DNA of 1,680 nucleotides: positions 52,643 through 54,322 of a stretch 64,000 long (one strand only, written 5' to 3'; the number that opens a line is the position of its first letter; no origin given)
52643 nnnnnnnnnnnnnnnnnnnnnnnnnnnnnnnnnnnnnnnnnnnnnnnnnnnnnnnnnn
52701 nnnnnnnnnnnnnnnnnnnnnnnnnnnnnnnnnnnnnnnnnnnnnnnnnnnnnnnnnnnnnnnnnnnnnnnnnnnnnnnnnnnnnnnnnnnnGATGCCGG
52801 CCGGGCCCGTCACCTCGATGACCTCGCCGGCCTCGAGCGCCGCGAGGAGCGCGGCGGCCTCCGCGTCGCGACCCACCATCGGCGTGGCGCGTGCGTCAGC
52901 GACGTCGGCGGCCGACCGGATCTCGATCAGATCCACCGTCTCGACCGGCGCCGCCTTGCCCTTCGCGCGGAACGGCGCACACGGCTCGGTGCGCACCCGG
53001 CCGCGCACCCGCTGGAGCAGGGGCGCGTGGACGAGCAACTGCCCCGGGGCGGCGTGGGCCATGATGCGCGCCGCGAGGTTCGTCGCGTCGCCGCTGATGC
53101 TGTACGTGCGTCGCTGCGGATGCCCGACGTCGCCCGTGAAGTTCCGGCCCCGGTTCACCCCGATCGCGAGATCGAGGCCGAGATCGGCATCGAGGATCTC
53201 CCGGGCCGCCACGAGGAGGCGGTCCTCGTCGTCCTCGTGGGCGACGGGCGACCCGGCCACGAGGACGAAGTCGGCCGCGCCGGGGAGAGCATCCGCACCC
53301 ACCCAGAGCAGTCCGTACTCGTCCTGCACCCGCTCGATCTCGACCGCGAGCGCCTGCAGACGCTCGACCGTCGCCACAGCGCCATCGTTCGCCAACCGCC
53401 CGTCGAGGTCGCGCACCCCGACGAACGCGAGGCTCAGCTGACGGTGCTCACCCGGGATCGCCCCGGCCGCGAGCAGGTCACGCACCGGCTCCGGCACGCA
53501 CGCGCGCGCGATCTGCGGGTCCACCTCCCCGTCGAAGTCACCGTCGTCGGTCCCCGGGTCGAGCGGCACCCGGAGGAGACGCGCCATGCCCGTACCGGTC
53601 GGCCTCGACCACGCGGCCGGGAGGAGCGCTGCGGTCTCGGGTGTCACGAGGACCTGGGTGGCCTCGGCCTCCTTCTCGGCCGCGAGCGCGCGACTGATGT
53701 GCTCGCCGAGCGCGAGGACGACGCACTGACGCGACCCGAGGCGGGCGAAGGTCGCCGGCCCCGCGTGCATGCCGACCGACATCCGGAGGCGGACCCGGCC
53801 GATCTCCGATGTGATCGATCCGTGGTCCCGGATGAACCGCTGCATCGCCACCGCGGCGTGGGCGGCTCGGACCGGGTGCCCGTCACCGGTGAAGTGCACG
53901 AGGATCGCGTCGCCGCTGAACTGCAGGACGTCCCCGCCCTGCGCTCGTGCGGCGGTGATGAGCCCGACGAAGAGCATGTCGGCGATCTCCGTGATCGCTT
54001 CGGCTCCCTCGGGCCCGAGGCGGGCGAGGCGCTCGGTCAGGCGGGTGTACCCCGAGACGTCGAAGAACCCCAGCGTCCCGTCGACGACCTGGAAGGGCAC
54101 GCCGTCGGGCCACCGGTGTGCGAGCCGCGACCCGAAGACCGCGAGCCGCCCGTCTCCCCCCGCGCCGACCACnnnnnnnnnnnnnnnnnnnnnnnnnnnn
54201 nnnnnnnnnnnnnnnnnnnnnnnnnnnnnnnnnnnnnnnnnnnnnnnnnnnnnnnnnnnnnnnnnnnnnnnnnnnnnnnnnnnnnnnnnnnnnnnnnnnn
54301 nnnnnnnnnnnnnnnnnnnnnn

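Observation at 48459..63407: Co-oriented cyclic-nucleotide cluster: cNMP protein, cNMP-patatin, giant secreted C25-like protease, cyclase-STAND-TPR, EAL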

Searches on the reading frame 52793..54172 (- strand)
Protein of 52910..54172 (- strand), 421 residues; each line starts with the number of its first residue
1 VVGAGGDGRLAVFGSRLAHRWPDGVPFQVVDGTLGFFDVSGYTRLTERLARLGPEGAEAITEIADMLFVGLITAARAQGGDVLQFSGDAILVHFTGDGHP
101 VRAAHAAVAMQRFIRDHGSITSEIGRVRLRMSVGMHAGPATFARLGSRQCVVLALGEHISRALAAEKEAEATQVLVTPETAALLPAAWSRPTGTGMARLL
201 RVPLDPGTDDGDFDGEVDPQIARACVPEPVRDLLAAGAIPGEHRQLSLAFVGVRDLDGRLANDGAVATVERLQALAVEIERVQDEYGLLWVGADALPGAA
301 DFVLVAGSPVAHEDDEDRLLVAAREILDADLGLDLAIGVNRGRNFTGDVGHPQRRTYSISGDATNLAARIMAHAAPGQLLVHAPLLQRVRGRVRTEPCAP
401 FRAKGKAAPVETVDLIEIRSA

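Call 35: search_solved_structures(query=window:52910-54172:-, max_evalue=0.1, show_alignments=4)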
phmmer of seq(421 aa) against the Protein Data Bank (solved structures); distinct sequences matched with E-value up to 0.1: 27.
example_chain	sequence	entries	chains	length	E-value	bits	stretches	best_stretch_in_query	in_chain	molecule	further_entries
4oya_A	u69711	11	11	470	2.3e-15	59.8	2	22-180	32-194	Adenylate cyclase type 10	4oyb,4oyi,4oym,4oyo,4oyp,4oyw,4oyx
4clf_A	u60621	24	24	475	2.3e-15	59.7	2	22-180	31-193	ADENYLATE CYCLASE TYPE 10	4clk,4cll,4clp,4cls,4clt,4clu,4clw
4cm0_A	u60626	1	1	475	2.3e-15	59.7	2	22-180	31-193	SOLUBLE ADENYLYL CYCLASE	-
4cm2_A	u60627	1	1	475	2.4e-15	59.7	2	22-180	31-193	ADENYLATE CYCLASE TYPE 10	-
3r5g_A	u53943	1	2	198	5.5e-09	38.7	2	333-419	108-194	CyaB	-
2w01_A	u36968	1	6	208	1.7e-08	37.1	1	333-414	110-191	ADENYLATE CYCLASE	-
6fht_A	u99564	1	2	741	1.8e-06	30.5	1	333-414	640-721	Bacteriophytochrome,Adenylate cyclase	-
5x4t_A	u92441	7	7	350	3.5e-06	29.5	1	336-374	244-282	Photoactivated adenylyl cyclase | Family 3 adenylate cyclase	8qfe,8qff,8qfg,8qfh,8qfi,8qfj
9f1z_A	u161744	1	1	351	3.5e-06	29.5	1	336-374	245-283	Family 3 adenylate cyclase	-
5x4u_A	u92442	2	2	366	4e-06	29.3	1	336-374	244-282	Photoactivated adenylyl cyclase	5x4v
4yus_A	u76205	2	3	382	4.5e-06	29.1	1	336-374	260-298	Family 3 adenylate cyclase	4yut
9f1w_A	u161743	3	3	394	4.9e-06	29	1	336-373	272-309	Family 3 adenylate cyclase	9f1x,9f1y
5mbg_A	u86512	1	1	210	0.00055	22.3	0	28-121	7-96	Beta subunit of photoactivated adenylyl cyclase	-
1wc0_A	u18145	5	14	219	0.0012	21.1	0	336-389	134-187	ADENYLATE CYCLASE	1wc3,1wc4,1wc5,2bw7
1wc1_A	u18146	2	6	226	0.0014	20.9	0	336-389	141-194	ADENYLATE CYCLASE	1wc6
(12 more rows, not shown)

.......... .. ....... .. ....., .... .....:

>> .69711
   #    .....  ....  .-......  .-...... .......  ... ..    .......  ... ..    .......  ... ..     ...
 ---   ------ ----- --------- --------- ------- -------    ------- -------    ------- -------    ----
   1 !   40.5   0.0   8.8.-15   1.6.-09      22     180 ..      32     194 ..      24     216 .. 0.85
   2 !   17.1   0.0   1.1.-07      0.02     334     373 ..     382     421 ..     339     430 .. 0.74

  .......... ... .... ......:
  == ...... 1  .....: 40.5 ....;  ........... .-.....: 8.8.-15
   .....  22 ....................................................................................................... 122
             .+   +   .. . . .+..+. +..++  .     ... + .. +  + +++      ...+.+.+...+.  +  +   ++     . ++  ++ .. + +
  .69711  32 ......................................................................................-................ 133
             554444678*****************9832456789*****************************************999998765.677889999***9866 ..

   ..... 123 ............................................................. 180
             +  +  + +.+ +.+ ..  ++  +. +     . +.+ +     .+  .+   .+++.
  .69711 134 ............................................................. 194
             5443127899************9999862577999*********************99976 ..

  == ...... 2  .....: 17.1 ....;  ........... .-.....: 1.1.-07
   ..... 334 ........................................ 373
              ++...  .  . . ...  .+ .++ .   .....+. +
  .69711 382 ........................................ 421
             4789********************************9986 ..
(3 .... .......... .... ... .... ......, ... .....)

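Call 50: search_solved_structures(query=A4, max_evalue=0.001, show_alignments=1)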
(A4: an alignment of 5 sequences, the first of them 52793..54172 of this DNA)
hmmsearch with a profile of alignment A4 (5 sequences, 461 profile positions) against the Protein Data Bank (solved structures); distinct sequences matched with E-value up to 0.001: 61 (the best 60 are shown).
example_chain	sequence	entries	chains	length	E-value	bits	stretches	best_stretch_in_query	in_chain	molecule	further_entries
4oya_A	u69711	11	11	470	9.4e-45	156.2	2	20-183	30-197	Adenylate cyclase type 10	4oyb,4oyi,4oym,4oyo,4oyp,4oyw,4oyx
4cm0_A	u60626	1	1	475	9.5e-45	156.2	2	20-183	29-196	SOLUBLE ADENYLYL CYCLASE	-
4clf_A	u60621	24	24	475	9.9e-45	156.1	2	20-183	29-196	ADENYLATE CYCLASE TYPE 10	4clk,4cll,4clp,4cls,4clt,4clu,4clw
4cm2_A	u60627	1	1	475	6.1e-44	153.5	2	20-183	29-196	ADENYLATE CYCLASE TYPE 10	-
3r5g_A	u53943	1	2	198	4.9e-28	101.1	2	33-120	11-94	CyaB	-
2w01_A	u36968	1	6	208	1.3e-22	83.2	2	34-125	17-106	ADENYLATE CYCLASE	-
6fht_A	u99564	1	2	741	5.3e-22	81.2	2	33-125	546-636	Bacteriophytochrome,Adenylate cyclase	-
5x4t_A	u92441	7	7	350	2.2e-20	75.9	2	337-419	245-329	Photoactivated adenylyl cyclase | Family 3 adenylate cyclase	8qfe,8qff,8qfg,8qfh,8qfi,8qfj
9f1z_A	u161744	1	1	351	2.2e-20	75.9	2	337-419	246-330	Family 3 adenylate cyclase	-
5x4u_A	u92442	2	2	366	2.5e-20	75.7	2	337-419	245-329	Photoactivated adenylyl cyclase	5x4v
4yus_A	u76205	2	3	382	2.9e-20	75.5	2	337-419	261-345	Family 3 adenylate cyclase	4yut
9f1w_A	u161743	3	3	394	3.2e-20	75.3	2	337-419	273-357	Family 3 adenylate cyclase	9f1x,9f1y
8sl3_A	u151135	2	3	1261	1.1e-18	70.2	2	33-186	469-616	Adenylate cyclase type 5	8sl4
1wc0_A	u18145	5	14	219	7.3e-16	61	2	335-413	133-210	ADENYLATE CYCLASE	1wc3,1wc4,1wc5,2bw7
1wc1_A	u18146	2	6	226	8.5e-16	60.7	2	335-413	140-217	ADENYLATE CYCLASE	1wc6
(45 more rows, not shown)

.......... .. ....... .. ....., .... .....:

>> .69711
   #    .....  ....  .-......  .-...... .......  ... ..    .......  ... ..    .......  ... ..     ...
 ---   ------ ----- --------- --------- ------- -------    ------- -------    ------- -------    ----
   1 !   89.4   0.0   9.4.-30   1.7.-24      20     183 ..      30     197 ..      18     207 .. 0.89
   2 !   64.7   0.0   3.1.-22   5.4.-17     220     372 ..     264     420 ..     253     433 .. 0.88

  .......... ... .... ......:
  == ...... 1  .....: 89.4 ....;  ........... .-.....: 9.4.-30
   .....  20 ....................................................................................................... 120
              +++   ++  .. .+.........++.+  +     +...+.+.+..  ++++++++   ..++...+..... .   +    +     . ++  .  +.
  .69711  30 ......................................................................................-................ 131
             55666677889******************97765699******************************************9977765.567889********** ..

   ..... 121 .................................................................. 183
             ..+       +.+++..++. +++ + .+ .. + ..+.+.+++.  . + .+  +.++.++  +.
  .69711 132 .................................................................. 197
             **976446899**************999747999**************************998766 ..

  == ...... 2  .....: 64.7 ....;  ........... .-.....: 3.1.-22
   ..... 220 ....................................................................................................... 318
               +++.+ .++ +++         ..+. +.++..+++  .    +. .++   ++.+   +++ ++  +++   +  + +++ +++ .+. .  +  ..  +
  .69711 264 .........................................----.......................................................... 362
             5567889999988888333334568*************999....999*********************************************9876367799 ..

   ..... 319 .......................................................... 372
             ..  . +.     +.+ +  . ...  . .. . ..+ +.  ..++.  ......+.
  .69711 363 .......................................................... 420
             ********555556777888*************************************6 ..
